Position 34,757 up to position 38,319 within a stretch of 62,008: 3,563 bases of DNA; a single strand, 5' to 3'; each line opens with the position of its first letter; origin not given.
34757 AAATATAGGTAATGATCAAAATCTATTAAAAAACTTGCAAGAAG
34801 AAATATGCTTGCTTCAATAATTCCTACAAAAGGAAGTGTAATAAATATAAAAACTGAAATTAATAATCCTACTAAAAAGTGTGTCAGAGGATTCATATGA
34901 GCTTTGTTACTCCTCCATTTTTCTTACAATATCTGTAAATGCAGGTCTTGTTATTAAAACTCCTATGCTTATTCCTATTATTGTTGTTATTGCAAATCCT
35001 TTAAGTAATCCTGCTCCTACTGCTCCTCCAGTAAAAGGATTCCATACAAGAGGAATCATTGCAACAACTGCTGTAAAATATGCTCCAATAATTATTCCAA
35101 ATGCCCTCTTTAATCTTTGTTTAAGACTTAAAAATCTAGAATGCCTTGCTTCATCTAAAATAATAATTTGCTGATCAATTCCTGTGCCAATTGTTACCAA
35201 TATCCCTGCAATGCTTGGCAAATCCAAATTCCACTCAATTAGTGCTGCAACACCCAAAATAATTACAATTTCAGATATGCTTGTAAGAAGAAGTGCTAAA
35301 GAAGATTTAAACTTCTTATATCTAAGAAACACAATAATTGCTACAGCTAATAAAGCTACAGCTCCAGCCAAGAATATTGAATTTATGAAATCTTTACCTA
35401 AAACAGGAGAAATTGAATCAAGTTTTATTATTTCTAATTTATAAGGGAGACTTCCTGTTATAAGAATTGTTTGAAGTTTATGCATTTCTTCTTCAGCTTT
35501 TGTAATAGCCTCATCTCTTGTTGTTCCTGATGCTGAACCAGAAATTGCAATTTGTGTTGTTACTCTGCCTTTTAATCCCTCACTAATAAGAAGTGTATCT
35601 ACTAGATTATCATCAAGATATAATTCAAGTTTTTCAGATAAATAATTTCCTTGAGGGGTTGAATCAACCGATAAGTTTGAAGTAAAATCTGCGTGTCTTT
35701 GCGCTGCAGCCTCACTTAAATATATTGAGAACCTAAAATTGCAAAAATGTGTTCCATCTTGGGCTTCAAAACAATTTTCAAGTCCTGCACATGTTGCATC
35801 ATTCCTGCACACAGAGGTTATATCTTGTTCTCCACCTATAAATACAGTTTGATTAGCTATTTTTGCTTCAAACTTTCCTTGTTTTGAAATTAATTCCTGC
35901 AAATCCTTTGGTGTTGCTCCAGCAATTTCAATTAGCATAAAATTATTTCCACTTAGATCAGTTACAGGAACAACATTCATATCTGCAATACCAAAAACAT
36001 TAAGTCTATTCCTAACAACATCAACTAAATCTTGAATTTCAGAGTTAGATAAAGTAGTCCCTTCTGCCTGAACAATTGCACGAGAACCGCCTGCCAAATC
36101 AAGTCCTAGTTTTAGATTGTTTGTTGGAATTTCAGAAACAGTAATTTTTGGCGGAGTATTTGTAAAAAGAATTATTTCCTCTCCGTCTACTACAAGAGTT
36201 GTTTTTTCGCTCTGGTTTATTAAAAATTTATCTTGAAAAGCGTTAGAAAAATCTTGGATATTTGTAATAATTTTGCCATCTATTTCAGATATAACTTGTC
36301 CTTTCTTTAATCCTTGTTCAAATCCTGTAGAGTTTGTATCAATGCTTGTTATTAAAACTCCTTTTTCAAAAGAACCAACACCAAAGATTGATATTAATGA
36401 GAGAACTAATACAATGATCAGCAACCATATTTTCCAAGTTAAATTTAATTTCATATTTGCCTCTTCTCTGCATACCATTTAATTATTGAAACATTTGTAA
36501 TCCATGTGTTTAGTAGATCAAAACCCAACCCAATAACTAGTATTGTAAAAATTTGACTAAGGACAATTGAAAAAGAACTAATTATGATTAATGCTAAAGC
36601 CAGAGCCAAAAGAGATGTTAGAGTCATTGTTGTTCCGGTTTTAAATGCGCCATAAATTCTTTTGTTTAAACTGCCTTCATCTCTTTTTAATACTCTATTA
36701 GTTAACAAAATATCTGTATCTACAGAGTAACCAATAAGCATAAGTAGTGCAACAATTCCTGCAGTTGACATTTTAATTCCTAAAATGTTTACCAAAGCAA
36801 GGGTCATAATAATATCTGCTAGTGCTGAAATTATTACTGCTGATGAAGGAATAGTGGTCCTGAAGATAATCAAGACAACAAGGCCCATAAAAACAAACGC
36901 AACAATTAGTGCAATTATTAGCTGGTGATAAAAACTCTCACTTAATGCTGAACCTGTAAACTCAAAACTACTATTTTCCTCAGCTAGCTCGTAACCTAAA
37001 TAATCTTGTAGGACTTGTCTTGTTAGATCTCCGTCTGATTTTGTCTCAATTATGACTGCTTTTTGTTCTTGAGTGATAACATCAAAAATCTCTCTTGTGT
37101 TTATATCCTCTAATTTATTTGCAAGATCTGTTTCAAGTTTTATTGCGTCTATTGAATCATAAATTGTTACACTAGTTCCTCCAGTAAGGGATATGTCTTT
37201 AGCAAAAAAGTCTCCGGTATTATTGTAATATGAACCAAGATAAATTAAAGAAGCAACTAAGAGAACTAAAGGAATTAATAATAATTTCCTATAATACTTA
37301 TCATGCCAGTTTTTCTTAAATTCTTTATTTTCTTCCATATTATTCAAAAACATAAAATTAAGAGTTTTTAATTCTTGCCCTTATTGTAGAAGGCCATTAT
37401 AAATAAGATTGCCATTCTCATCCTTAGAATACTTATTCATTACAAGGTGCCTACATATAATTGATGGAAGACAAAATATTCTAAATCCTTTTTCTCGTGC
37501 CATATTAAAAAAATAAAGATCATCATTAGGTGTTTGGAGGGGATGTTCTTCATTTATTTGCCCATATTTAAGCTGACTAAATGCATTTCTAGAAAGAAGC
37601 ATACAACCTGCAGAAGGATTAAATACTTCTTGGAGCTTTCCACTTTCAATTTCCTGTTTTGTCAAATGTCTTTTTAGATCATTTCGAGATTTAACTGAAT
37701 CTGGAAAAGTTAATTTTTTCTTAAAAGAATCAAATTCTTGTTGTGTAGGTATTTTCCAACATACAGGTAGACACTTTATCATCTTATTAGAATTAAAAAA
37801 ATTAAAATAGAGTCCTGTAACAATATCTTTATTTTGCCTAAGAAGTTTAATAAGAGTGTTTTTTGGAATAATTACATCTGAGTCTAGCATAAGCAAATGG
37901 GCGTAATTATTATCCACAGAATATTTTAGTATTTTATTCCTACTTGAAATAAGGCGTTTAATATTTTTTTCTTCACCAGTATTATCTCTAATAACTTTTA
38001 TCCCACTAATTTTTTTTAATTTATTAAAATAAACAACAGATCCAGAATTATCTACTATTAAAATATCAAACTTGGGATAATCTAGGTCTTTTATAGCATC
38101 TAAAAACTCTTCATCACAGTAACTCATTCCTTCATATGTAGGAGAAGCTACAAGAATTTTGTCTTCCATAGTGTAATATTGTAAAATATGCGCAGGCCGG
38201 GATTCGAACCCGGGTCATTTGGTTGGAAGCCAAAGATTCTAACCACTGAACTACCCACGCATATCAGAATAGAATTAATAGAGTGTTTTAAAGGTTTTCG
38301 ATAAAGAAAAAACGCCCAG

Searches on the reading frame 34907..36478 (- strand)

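Call 8: search_protein_families(library=pfam, proteins=[window:34907-36478:-], max_evalue=0.001)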
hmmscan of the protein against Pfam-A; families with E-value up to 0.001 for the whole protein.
window:34907-36478:- (523 aa): 1 family
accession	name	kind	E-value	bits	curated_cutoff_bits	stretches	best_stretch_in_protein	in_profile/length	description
PF02355.23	SecD_SecF_C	-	3.1e-17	63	20.5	1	347-510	12-175/189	Protein export membrane protein SecD/SecF, C-terminal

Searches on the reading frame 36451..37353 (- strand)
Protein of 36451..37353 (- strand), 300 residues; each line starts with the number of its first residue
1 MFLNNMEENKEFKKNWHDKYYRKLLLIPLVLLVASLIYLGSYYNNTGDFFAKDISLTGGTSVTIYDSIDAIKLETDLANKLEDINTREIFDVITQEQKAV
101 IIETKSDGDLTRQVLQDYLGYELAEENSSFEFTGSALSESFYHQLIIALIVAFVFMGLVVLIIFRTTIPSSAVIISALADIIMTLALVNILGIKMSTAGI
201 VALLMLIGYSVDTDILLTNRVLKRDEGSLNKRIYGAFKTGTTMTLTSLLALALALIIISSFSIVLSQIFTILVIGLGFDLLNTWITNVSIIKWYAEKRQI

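Call 30: search_protein_families(library=pfam, proteins=[window:36451-37353:-], max_evalue=0.0001)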
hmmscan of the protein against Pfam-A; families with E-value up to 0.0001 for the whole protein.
window:36451-37353:- (300 aa): 1 family
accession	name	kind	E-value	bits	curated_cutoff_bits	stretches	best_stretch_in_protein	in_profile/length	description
PF02355.23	SecD_SecF_C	-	9e-28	97.4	20.5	1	125-296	13-188/189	Protein export membrane protein SecD/SecF, C-terminal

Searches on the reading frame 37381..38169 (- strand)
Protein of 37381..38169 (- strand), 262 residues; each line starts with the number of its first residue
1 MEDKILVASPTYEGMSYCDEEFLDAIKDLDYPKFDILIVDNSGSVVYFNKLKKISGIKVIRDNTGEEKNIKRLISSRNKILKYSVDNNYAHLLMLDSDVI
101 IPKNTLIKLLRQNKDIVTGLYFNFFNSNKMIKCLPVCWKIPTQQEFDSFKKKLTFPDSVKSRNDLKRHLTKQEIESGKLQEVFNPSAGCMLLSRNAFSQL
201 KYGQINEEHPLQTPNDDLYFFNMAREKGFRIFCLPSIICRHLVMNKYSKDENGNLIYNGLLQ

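Call 30: search_protein_families(library=pfam, proteins=[window:37381-38169:-], max_evalue=0.0001)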
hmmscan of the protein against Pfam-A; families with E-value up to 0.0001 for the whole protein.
window:37381-38169:- (262 aa): 2 families
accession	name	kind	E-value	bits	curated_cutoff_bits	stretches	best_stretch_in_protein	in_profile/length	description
PF00535.33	Glycos_transf_2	-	2.4e-05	24.8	23.3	1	21-118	15-112/168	Glycosyl transferase family 2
PF13641.12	Glyco_tranf_2_3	-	3.7e-05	24.3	27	1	10-242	8-212/230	Glycosyltransferase like family 2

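Call 76: search_protein_families(library=ncbifam, proteins=[window:37381-38169:-], max_evalue=0.00001)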
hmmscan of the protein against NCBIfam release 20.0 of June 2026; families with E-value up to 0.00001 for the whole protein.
window:37381-38169:- (262 aa): 0 families
